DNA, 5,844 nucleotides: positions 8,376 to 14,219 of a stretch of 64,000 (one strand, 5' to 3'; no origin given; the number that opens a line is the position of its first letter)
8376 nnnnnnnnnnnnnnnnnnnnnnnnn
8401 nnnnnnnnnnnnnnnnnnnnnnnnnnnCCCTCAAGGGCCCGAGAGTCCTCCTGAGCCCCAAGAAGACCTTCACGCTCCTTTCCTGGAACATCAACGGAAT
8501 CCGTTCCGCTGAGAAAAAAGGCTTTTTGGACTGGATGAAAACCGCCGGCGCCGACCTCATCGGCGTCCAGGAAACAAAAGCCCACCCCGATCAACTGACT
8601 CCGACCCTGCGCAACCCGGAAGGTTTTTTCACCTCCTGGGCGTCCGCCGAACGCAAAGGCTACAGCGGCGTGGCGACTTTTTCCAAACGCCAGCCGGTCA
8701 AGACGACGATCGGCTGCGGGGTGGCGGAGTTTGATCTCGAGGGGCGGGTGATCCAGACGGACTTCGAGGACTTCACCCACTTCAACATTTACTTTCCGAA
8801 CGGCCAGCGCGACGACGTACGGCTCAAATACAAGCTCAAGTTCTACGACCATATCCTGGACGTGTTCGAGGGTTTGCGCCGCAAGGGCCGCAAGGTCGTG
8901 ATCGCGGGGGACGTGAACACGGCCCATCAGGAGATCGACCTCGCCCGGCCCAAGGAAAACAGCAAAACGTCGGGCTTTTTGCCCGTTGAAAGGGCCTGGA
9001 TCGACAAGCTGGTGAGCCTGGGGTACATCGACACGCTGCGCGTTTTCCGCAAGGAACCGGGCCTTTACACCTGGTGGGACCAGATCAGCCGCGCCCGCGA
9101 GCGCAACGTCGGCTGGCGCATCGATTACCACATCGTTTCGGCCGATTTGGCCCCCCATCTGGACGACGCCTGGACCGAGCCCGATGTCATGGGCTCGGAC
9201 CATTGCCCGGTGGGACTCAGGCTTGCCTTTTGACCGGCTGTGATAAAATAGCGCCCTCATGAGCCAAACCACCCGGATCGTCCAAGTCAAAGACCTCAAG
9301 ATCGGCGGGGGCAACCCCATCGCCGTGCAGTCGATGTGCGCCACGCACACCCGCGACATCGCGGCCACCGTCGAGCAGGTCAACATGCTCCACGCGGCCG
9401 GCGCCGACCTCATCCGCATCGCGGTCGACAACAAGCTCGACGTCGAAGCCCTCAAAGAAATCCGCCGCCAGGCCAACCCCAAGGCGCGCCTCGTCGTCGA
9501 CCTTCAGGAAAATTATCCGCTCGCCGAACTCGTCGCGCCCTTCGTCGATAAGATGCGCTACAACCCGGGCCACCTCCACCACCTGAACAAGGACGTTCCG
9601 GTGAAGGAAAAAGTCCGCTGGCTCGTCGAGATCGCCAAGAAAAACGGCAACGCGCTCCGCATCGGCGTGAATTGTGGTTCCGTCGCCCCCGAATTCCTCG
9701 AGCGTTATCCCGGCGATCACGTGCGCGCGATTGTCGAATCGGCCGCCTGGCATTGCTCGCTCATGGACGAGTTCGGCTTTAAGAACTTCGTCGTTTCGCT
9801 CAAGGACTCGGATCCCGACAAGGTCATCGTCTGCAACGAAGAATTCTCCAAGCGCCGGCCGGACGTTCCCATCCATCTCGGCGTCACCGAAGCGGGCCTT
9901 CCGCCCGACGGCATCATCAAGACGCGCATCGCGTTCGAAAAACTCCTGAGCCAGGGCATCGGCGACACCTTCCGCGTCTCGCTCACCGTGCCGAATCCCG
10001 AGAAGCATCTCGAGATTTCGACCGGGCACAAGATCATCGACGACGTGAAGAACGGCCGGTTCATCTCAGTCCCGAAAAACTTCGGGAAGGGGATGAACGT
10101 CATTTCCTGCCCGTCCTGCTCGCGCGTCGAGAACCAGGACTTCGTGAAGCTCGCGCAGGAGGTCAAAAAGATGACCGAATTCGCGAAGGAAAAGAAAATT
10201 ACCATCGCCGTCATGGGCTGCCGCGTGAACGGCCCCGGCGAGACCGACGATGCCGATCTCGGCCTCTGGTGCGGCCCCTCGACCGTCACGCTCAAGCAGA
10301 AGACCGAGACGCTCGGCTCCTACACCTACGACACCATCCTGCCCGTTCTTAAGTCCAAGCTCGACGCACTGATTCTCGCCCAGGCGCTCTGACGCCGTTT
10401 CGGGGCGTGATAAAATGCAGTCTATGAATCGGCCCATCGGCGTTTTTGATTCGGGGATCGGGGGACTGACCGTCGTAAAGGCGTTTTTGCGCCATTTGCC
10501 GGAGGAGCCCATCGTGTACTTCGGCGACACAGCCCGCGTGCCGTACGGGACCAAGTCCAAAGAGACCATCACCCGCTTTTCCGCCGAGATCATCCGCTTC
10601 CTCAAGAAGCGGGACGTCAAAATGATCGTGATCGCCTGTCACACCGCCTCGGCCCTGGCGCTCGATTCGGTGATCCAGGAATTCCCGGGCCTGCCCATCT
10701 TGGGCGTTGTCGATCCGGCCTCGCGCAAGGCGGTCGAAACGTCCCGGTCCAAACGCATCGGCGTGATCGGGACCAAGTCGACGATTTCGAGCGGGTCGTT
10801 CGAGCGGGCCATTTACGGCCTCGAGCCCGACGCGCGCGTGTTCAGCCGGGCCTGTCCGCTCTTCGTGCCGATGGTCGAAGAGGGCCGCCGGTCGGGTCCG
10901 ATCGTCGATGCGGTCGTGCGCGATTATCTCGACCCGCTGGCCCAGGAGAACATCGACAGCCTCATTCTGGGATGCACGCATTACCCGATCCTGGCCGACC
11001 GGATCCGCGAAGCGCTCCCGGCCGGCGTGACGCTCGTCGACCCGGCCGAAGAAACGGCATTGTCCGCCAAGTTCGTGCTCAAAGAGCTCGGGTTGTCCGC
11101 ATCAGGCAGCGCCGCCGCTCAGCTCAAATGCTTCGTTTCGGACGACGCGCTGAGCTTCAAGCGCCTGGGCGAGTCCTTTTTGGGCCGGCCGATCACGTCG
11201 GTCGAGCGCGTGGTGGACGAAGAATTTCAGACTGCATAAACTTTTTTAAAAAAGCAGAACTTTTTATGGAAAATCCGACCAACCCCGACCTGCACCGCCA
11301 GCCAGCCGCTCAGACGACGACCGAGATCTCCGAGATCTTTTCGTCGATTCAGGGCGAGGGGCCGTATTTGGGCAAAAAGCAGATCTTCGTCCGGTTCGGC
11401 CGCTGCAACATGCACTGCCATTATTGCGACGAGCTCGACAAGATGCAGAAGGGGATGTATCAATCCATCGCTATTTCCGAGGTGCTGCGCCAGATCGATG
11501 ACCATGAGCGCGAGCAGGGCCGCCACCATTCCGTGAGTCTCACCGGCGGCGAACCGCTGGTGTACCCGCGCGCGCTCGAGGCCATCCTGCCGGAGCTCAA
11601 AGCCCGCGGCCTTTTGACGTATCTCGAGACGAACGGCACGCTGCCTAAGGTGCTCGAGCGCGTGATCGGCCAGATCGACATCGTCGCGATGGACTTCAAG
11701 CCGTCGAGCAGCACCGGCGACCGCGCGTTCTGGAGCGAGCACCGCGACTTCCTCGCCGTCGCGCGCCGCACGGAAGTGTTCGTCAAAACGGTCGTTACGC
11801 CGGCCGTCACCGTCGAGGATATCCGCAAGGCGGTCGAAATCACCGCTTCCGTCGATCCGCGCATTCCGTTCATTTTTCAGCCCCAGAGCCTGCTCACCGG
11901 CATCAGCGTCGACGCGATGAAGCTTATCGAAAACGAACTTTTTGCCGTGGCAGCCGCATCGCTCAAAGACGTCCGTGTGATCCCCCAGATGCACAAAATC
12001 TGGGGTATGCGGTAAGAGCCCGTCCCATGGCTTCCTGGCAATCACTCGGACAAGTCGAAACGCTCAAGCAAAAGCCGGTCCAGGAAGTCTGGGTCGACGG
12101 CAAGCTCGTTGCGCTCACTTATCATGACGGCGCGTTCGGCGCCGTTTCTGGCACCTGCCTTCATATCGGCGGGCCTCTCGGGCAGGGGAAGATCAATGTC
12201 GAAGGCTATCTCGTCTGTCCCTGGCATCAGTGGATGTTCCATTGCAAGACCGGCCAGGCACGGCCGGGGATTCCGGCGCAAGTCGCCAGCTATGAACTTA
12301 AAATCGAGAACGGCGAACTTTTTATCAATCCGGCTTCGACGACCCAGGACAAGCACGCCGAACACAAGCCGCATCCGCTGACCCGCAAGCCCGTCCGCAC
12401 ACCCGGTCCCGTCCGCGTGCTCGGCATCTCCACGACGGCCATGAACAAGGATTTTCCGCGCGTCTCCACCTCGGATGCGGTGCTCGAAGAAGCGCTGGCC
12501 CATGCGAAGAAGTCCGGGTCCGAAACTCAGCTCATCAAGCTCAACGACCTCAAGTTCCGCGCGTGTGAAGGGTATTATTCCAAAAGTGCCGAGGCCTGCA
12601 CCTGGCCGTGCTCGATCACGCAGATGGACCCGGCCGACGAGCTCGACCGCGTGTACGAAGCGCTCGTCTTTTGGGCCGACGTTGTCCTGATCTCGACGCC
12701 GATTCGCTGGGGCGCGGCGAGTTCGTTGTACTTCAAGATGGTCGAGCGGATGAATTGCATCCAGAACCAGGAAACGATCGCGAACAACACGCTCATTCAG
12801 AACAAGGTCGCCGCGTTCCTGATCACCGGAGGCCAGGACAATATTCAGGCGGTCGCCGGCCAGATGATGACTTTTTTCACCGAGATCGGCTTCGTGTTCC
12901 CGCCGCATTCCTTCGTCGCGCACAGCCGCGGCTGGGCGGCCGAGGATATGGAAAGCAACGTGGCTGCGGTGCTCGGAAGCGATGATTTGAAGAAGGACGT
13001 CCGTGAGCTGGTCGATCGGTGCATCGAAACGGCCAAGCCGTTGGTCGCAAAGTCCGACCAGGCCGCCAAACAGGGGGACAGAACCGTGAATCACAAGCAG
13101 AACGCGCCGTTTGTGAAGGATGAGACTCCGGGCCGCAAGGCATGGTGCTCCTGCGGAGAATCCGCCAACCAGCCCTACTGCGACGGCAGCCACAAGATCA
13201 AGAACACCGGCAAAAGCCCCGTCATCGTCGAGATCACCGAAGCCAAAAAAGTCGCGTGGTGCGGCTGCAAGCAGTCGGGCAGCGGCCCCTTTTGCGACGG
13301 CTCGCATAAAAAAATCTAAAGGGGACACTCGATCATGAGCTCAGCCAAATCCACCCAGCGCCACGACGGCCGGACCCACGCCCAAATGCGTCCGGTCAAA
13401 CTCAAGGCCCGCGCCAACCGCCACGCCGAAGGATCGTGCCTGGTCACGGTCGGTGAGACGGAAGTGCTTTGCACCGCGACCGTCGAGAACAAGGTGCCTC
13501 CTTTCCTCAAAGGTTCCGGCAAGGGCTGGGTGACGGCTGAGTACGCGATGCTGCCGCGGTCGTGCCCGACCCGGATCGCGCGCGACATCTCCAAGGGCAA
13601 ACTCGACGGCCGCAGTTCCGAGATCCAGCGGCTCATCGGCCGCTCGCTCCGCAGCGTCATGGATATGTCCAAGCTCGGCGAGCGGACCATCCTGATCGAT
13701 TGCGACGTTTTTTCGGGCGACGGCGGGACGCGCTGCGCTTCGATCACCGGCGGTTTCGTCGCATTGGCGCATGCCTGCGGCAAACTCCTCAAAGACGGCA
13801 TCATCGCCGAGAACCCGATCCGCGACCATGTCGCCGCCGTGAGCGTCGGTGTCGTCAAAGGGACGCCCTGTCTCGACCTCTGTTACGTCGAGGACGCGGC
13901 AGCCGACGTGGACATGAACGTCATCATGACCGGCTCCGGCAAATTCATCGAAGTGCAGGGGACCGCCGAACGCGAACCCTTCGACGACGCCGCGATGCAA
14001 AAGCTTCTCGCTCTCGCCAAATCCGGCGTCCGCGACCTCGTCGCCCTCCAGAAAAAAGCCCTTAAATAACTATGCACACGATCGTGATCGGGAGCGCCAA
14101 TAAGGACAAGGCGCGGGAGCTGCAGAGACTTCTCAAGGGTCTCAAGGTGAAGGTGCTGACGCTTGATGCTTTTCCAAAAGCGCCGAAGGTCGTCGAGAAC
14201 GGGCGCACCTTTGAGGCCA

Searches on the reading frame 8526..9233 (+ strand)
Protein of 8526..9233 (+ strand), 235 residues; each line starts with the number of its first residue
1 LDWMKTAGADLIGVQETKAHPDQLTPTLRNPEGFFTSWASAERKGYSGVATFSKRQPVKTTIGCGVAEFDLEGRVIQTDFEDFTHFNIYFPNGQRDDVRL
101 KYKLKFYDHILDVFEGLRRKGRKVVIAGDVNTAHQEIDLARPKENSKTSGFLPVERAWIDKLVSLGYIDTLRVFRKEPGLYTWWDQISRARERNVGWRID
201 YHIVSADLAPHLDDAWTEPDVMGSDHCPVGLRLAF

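Call 13: search_protein_families(library=pfam, proteins=[window:8526-9233:+], max_evalue=0.001)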
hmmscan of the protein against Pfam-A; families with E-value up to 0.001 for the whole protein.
window:8526-9233:+ (235 aa): 2 families
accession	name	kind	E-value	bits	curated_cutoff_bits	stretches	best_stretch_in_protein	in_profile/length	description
PF03372.29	Exo_endo_phos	-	2.4e-27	96.5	24.5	1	2-226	24-225/225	Endonuclease/Exonuclease/phosphatase family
PF14529.12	Exo_endo_phos_2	-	1.5e-05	25.3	27.4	1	86-229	4-116/117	Endonuclease-reverse transcriptase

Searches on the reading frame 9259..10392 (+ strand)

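Call 13: search_protein_families(library=pfam, proteins=[window:9259-10392:+], max_evalue=0.001)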
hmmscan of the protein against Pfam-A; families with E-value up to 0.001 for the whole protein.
window:9259-10392:+ (377 aa): 1 family
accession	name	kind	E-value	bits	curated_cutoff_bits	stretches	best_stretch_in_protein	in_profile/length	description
PF04551.19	GcpE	-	1.5e-99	333.7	32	1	5-368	1-341/343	GcpE protein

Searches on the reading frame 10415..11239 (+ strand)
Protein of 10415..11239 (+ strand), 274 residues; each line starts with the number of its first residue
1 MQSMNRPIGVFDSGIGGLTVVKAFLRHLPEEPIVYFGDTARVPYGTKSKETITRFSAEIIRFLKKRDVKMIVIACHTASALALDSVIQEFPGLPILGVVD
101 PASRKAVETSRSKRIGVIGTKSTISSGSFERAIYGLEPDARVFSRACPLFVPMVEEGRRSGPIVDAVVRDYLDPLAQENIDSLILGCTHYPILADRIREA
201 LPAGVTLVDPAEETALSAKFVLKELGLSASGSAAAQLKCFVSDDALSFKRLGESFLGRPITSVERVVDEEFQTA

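Call 13: search_protein_families(library=pfam, proteins=[window:10415-11239:+], max_evalue=0.001)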
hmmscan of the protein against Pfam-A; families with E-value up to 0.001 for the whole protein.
window:10415-11239:+ (274 aa): 1 family
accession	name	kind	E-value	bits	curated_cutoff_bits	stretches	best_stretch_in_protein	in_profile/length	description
PF01177.27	Asp_Glu_race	-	2.6e-24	86.6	31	1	23-215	19-208/211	Asp/Glu/Hydantoin racemase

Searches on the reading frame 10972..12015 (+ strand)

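Call 13: search_protein_families(library=pfam, proteins=[window:10972-12015:+], max_evalue=0.001)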
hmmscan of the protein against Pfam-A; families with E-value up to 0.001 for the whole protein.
window:10972-12015:+ (347 aa): 2 families
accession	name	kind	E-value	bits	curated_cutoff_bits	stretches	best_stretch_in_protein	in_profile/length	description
PF04055.27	Radical_SAM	-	4.3e-13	50.2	29.5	1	142-247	4-114/166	Radical SAM superfamily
PF13353.11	Fer4_12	-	5.4e-06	27.2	22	1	127-229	2-98/137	4Fe-4S single cluster domain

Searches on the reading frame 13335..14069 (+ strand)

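Call 13: search_protein_families(library=pfam, proteins=[window:13335-14069:+], max_evalue=0.001)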
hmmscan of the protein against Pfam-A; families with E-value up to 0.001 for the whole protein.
window:13335-14069:+ (244 aa): 2 families
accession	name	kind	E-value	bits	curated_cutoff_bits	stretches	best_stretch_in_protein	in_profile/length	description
PF01138.27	RNase_PH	-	8.8e-26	91.3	25.5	1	17-147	1-127/130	3' exoribonuclease family, domain 1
PF03725.20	RNase_PH_C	-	5.6e-12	45.9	20.8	1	166-231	3-67/67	3' exoribonuclease family, domain 2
